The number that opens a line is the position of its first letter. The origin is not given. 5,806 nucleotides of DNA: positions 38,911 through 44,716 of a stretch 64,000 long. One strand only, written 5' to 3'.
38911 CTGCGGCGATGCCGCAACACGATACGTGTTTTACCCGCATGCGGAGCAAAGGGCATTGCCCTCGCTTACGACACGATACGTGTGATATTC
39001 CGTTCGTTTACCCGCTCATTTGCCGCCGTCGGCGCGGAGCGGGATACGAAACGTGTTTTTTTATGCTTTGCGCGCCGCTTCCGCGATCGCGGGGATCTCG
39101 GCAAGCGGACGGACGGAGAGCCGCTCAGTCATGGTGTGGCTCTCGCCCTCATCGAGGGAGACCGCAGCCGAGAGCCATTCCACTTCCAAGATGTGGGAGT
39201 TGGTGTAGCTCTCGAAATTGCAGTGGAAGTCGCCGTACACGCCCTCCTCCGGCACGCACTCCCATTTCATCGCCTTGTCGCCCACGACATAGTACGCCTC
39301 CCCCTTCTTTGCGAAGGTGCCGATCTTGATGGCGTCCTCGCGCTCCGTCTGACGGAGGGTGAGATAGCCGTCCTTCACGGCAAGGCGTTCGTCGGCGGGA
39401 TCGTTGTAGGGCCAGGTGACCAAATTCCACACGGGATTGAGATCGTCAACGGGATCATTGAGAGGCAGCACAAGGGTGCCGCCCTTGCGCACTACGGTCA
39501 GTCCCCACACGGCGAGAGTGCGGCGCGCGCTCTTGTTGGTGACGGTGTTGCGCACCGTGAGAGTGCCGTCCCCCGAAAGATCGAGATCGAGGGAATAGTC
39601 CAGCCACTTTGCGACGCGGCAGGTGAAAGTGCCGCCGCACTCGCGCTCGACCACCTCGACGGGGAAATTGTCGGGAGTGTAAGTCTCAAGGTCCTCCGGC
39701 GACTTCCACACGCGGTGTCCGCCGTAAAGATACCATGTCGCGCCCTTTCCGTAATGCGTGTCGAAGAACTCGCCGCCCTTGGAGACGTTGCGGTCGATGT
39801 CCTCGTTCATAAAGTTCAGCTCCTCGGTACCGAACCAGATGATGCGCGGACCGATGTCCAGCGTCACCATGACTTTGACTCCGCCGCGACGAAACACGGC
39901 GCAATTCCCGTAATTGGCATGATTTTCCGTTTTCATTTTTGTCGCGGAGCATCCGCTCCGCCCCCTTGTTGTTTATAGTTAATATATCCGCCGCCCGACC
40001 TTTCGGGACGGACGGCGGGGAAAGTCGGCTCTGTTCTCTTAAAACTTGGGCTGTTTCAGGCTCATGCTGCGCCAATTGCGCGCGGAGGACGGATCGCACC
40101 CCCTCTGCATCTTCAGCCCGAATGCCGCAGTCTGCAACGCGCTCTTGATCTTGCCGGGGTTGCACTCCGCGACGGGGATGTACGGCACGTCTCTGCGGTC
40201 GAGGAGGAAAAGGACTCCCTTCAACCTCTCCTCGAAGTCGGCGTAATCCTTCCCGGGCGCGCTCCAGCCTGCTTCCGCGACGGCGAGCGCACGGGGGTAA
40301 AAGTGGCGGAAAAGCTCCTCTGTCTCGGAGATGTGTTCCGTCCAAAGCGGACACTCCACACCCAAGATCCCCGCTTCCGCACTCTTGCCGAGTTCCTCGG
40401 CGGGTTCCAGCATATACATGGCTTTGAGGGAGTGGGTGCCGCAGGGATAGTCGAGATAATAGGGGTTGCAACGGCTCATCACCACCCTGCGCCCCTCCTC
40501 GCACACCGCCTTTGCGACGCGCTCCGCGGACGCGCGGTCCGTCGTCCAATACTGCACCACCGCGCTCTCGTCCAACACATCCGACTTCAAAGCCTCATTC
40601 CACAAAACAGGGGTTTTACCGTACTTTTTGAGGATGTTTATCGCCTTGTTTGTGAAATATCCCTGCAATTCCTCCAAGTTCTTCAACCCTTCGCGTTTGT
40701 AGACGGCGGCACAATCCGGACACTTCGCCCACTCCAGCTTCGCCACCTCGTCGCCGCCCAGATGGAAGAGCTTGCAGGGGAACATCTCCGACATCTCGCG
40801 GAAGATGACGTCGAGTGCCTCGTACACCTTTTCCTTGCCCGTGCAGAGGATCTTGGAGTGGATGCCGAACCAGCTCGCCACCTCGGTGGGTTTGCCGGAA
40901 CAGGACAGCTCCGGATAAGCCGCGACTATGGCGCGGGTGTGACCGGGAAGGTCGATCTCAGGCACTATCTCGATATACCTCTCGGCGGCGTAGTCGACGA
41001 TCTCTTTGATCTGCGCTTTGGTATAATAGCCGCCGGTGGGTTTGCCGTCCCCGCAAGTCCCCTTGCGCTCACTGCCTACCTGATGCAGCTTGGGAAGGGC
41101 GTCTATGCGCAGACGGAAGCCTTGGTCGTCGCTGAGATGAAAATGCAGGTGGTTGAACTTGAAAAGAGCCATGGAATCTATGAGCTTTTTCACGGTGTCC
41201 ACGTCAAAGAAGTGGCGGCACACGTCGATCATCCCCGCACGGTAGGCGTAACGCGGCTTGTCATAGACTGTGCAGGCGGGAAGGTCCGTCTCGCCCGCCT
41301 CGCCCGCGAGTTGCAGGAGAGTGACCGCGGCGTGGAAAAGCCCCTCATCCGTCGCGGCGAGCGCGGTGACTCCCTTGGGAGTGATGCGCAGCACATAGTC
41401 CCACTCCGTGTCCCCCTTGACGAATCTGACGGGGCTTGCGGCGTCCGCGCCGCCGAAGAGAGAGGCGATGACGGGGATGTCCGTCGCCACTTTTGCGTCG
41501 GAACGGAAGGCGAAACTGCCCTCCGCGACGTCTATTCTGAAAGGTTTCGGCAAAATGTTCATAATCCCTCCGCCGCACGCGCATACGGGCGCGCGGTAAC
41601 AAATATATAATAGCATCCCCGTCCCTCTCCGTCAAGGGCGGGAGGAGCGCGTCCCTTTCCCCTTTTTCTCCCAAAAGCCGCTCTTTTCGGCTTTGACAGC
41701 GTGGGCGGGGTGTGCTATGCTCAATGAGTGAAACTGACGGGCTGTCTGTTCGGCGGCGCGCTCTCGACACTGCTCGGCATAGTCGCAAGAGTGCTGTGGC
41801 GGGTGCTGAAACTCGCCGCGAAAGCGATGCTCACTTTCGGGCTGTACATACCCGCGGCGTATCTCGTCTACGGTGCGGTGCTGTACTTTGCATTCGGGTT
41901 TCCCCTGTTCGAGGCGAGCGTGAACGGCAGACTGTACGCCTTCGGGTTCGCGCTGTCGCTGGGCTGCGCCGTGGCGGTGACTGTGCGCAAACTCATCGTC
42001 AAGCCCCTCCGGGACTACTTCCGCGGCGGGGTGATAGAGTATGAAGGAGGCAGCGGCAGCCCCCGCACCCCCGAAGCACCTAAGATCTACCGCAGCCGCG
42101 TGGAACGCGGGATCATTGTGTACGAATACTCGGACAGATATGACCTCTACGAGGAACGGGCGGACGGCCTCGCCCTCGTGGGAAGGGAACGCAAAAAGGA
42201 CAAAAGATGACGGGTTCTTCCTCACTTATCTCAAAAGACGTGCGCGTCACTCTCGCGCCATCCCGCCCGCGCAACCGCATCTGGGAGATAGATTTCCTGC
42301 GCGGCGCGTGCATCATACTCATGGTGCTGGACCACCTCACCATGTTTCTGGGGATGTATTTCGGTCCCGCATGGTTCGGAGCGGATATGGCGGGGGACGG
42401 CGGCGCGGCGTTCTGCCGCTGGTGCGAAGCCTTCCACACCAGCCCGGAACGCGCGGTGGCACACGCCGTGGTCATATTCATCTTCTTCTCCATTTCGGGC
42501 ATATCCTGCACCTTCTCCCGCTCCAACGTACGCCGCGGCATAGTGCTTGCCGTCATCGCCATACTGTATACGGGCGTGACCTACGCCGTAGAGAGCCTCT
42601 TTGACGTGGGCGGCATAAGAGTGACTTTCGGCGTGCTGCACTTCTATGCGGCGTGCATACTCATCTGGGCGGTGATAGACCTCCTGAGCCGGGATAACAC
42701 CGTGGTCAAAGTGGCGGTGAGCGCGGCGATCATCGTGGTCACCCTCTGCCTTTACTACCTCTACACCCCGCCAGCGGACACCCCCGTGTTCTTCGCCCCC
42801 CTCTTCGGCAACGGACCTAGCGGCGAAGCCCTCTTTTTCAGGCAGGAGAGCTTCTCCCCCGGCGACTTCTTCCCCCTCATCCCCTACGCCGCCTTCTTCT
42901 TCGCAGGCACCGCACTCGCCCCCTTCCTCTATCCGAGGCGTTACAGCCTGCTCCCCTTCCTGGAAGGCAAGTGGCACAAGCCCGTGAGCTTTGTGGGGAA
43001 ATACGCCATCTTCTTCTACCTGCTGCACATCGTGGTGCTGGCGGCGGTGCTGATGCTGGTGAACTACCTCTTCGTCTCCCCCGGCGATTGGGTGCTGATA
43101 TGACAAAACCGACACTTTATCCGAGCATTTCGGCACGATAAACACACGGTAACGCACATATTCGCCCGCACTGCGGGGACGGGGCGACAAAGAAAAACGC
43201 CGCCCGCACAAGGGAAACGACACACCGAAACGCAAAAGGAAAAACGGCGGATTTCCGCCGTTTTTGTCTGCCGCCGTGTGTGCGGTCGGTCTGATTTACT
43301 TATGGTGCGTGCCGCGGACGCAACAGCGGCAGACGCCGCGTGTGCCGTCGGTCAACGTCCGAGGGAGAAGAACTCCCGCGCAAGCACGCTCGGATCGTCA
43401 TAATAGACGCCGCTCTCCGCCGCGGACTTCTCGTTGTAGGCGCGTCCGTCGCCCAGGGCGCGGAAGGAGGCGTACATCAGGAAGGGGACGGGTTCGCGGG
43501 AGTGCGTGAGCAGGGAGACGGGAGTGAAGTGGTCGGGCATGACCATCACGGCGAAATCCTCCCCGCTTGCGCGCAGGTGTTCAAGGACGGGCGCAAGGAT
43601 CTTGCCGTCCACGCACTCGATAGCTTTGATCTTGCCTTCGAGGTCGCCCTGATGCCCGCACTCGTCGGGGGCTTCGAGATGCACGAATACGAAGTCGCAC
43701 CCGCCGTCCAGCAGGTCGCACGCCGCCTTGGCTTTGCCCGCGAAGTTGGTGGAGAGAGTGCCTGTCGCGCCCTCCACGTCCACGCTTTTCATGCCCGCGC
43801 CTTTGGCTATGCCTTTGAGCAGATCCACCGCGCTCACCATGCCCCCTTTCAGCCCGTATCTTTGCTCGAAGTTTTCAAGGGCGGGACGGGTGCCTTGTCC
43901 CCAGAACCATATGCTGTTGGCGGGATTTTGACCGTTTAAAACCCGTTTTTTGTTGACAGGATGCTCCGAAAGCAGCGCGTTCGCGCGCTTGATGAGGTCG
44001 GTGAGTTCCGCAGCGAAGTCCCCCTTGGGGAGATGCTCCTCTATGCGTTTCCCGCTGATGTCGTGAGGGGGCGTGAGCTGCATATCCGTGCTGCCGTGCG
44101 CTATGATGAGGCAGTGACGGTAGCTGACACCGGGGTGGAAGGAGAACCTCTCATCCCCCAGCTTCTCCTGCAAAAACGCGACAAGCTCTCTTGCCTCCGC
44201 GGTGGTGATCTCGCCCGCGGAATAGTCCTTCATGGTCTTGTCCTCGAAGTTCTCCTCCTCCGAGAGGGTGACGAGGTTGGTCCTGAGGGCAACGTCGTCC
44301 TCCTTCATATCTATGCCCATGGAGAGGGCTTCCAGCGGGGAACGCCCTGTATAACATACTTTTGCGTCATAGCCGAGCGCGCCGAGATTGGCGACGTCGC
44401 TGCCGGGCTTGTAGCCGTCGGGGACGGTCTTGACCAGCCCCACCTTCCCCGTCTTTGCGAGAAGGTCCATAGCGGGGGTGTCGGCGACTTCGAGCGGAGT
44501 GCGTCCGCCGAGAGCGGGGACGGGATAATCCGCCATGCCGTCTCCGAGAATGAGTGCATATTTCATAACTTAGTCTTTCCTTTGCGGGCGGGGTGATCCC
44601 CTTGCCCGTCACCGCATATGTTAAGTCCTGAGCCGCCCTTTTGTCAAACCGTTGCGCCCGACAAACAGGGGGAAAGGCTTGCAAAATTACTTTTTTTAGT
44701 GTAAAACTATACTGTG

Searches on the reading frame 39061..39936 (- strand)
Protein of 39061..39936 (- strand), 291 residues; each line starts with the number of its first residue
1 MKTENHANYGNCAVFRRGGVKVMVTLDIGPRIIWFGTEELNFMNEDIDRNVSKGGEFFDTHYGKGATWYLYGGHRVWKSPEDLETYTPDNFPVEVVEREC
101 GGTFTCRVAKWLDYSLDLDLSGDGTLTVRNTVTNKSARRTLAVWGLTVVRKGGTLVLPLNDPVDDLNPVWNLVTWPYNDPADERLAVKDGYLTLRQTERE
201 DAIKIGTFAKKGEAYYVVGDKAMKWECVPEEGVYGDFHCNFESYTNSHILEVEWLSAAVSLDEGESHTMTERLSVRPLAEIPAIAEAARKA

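Call 42: search_protein_families(library=pfam, proteins=[window:39061-39936:-], max_evalue=0.001)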
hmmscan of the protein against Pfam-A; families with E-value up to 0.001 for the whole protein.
window:39061-39936:- (291 aa): 0 families

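Call 81: search_protein_families(library=ncbifam, proteins=[window:39061-39936:-], max_evalue=0.01)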
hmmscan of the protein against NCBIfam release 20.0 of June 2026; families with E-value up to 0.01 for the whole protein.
window:39061-39936:- (291 aa): 1 family
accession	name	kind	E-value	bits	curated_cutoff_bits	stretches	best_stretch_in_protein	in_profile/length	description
NF052227.1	TTE1925Mutarot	equivalog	9.6e-40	136.5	550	1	5-274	7-274/298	TTE1925 family mutarotase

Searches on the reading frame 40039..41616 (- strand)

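Call 15: search_protein_families(library=pfam, proteins=[window:40039-41616:-], max_evalue=0.001)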
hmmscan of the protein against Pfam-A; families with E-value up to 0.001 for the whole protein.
window:40039-41616:- (525 aa): 2 families
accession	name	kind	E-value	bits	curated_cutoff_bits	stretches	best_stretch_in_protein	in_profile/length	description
PF00728.28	Glyco_hydro_20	-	2e-101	340.3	22.3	1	123-453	1-347/348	Glycosyl hydrolase family 20, catalytic domain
PF02838.20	Glyco_hydro_20b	-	1.7e-08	35.7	26.1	1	74-119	78-123/124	Glycosyl hydrolase family 20, domain 2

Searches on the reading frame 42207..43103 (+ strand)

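Call 42: search_protein_families(library=pfam, proteins=[window:42207-43103:+], max_evalue=0.001)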
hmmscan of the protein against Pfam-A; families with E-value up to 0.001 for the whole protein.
window:42207-43103:+ (298 aa): 2 families
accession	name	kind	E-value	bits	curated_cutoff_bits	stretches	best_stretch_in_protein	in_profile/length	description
PF07786.18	HGSNAT_cat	-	5.2e-25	88.7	22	2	84-275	42-221/222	Heparan-alpha-glucosaminide N-acetyltransferase, catalytic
PF01757.29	Acyl_transf_3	-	6.7e-06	25.8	31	0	103-289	146-301/326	Acyltransferase domain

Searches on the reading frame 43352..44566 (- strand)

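Call 15: search_protein_families(library=pfam, proteins=[window:43352-44566:-], max_evalue=0.001)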
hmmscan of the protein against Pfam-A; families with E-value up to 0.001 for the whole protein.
window:43352-44566:- (404 aa): 2 families
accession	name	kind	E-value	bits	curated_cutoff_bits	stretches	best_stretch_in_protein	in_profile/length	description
PF10143.14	PhosphMutase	-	7.5e-61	205.4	21.5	1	37-205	1-170/170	2,3-bisphosphoglycerate-independent phosphoglycerate mutase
PF01676.23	Metalloenzyme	-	3.6e-42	145.1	24.3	1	1-367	1-223/252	Metalloenzyme superfamily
